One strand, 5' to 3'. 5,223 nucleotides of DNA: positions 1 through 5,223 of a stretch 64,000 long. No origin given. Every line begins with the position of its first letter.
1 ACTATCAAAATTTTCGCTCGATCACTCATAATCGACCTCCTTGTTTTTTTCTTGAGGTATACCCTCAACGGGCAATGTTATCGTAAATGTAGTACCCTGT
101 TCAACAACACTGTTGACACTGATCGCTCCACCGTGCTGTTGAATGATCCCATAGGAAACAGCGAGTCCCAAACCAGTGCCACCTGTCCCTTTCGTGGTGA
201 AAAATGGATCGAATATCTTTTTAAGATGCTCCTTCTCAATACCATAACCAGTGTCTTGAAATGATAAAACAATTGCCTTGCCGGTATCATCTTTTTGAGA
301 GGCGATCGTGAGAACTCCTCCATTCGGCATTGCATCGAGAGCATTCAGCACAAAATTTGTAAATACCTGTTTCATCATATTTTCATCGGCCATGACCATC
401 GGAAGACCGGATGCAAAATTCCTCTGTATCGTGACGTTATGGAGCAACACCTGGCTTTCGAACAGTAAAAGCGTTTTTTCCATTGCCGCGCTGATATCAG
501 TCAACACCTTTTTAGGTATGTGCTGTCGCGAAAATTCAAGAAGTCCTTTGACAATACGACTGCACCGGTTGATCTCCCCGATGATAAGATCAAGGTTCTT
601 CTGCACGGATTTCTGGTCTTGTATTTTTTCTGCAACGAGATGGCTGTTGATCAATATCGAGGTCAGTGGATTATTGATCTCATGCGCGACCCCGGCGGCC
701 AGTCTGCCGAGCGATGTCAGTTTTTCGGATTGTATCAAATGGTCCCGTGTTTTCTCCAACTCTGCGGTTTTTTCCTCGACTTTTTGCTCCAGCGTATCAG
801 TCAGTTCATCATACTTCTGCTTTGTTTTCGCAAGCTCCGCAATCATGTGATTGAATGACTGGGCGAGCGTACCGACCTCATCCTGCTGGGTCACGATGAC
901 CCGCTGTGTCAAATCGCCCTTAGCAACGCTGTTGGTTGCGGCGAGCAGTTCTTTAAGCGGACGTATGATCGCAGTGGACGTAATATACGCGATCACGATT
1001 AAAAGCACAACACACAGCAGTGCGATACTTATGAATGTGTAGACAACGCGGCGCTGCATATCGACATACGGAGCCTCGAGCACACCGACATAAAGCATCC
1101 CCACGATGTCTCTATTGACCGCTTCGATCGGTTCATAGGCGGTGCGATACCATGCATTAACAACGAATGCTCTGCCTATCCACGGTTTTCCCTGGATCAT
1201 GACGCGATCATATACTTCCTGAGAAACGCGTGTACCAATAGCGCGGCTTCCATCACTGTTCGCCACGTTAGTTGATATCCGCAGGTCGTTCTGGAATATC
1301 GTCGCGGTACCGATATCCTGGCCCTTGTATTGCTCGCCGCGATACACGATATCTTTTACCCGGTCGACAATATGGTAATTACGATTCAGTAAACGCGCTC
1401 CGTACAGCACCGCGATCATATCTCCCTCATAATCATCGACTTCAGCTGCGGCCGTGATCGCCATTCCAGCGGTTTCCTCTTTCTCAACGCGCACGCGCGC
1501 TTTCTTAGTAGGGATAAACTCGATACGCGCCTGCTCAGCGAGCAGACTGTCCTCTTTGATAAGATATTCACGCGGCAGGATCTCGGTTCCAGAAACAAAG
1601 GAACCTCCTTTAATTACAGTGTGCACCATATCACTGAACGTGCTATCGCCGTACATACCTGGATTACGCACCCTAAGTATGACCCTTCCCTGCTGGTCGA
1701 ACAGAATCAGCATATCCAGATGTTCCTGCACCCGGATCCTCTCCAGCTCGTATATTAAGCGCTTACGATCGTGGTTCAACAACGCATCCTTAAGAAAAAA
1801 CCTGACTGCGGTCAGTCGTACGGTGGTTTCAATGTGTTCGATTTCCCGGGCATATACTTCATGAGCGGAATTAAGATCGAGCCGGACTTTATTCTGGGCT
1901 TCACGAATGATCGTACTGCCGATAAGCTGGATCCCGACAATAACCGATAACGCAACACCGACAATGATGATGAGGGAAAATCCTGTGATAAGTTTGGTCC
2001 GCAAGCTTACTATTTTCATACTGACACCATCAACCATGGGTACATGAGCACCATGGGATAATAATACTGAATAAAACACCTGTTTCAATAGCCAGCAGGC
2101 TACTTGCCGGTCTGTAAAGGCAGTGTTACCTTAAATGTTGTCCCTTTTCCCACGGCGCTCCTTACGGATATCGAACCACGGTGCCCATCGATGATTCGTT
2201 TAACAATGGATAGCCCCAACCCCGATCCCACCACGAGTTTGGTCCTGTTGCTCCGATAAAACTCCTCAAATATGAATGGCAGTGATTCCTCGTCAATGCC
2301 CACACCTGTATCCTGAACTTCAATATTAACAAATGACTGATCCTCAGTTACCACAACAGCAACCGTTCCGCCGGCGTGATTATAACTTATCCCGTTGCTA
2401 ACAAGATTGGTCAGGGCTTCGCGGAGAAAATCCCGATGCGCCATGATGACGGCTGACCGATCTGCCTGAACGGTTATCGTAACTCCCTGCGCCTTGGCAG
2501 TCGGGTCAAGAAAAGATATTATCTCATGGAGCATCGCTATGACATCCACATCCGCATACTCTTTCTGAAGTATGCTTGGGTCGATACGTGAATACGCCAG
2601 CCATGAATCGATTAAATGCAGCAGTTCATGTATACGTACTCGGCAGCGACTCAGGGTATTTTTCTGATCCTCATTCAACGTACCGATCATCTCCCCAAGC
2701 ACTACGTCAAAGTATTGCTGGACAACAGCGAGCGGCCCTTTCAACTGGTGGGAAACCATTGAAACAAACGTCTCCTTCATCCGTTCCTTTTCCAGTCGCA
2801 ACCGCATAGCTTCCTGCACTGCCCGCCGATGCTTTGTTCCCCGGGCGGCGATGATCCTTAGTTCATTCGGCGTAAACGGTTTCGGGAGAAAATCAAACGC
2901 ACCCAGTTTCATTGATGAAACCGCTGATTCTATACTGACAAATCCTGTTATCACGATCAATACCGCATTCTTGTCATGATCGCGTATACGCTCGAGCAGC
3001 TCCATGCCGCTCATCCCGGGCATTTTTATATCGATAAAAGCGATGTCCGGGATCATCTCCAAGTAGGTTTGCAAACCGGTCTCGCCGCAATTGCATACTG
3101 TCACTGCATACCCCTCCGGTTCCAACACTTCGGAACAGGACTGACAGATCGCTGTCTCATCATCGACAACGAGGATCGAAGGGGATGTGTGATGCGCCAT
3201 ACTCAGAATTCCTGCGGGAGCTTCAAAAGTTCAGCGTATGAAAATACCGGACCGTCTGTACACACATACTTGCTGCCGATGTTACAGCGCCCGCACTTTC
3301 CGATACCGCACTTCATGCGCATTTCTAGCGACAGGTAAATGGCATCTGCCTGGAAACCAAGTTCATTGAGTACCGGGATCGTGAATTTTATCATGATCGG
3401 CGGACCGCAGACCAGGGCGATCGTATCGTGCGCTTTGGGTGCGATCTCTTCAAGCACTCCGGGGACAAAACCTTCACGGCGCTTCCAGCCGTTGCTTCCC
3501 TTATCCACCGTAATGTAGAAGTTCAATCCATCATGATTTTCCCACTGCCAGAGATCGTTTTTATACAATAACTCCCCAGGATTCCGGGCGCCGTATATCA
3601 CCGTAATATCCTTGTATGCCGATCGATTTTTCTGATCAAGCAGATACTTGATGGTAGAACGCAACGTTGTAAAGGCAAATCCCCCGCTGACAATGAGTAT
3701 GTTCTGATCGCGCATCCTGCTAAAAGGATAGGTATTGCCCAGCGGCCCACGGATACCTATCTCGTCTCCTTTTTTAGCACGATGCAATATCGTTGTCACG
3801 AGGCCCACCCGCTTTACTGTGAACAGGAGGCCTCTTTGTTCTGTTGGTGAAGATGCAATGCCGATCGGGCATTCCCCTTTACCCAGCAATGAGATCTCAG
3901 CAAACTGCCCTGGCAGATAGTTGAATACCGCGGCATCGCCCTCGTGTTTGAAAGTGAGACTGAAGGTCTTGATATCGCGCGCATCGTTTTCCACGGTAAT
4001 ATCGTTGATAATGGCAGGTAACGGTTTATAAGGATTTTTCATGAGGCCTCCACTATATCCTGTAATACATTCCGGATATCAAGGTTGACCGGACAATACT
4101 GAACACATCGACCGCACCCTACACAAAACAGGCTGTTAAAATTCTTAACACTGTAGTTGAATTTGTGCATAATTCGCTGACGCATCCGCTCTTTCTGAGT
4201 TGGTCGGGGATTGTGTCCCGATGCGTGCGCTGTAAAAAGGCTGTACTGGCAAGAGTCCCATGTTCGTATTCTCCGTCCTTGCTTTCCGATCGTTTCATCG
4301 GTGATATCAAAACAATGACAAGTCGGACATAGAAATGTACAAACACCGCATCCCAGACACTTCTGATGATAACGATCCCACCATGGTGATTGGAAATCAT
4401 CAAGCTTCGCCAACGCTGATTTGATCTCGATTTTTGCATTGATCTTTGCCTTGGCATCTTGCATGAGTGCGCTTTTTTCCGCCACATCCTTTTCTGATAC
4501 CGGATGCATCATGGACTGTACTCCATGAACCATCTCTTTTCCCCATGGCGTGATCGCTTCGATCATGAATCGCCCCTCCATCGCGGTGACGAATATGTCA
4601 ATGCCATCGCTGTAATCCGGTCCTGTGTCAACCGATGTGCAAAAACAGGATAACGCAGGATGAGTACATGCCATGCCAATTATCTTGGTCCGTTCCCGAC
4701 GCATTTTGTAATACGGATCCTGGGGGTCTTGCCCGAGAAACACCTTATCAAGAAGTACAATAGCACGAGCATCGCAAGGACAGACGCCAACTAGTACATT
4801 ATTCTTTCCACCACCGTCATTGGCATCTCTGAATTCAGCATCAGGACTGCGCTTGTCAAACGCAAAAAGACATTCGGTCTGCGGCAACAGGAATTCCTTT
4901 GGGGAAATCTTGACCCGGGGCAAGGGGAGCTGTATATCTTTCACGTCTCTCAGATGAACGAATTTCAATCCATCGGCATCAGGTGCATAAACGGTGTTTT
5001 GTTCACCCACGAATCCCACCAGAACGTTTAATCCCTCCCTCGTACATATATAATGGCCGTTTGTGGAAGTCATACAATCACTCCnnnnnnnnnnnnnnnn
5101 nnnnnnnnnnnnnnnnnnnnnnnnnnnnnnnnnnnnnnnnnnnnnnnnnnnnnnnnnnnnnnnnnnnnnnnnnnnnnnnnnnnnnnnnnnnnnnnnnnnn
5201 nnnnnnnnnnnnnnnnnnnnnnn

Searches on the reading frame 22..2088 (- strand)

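Call 83: search_protein_families(library=pfam, proteins=[window:22-2088:-], max_evalue=0.001)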
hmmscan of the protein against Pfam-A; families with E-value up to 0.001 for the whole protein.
window:22-2088:- (688 aa): 7 families
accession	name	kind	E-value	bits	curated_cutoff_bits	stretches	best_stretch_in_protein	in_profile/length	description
PF17202.10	sCache_3_3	-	2.7e-32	111.7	28.8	1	234-345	3-104/107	Single cache domain 3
PF02518.31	HATPase_c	-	9.2e-26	90.9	26.4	1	568-675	2-110/111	Histidine kinase-, DNA gyrase B-, and HSP90-like ATPase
PF17201.10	Cache_3-Cache_2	-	1.8e-24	87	27.7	1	209-347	53-193/299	Cache 3/Cache 2 fusion domain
PF00672.30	HAMP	-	6.2e-15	55.7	25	1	372-419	4-51/53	HAMP domain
PF00512.31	HisKA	-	1.5e-13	51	26.9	1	460-521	2-62/66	His Kinase A (phospho-acceptor) domain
PF17203.10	sCache_3_2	-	4.9e-06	27.1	28.4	1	239-338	35-128/140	Single cache domain 3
PF14827.12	dCache_3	-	6.1e-05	23.1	25.7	0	70-173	10-118/239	Double sensory domain of two-component sensor kinase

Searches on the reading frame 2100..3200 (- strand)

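Call 62: search_protein_families(library=pfam, proteins=[window:2100-3200:-], max_evalue=0.00001)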
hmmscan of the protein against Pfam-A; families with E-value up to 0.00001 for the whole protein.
window:2100-3200:- (366 aa): 3 families
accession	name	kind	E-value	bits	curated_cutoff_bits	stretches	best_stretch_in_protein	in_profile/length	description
PF02518.31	HATPase_c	-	7.8e-28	97.6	26.4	1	256-363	3-110/111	Histidine kinase-, DNA gyrase B-, and HSP90-like ATPase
PF00072.30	Response_reg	-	6e-27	94.5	30.2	1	9-115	1-107/111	Response regulator receiver domain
PF00512.31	HisKA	-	7.1e-11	42.4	26.9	1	141-207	1-64/66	His Kinase A (phospho-acceptor) domain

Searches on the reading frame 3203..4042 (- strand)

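Call 62: search_protein_families(library=pfam, proteins=[window:3203-4042:-], max_evalue=0.00001)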
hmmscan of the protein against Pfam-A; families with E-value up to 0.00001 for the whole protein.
window:3203-4042:- (279 aa): 2 families
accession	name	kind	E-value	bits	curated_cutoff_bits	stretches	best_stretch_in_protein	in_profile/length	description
PF00175.26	NAD_binding_1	-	6.1e-15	56.3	22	1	118-221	2-107/109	Oxidoreductase NAD-binding domain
PF10418.14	DHODB_Fe-S_bind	-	9.1e-11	41.7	23.9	1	240-272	1-40/41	Iron-sulfur cluster binding domain of dihydroorotate dehydrogenase B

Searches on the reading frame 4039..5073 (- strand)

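Call 62: search_protein_families(library=pfam, proteins=[window:4039-5073:-], max_evalue=0.00001)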
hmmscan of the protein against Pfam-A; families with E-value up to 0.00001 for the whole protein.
window:4039-5073:- (344 aa): 8 families
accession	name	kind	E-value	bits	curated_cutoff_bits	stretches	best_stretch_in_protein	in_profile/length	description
PF17179.9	Fer4_22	-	2.4e-34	118.5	27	1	238-330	1-94/95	4Fe-4S dicluster domain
PF12797.12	Fer4_2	-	1.1e-08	34.9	24.5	0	313-329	6-22/22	4Fe-4S binding domain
PF13746.11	Fer4_18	-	3.1e-07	31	27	0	295-338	39-82/114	4Fe-4S dicluster domain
PF00037.32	Fer4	-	6.2e-07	29.4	21.1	0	316-330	7-21/24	4Fe-4S binding domain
PF13187.11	Fer4_9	-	1e-06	29.1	27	0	305-330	34-50/52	4Fe-4S dicluster domain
PF13484.11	Fer4_16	-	2.5e-06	28.6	30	0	317-330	2-15/66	4Fe-4S double cluster binding domain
PF13534.11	Fer4_17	-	3e-06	28.1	22.2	0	293-332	22-61/61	4Fe-4S dicluster domain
PF13237.11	Fer4_10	-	4.6e-06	26.9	25.5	0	237-328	7-53/53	4Fe-4S dicluster domain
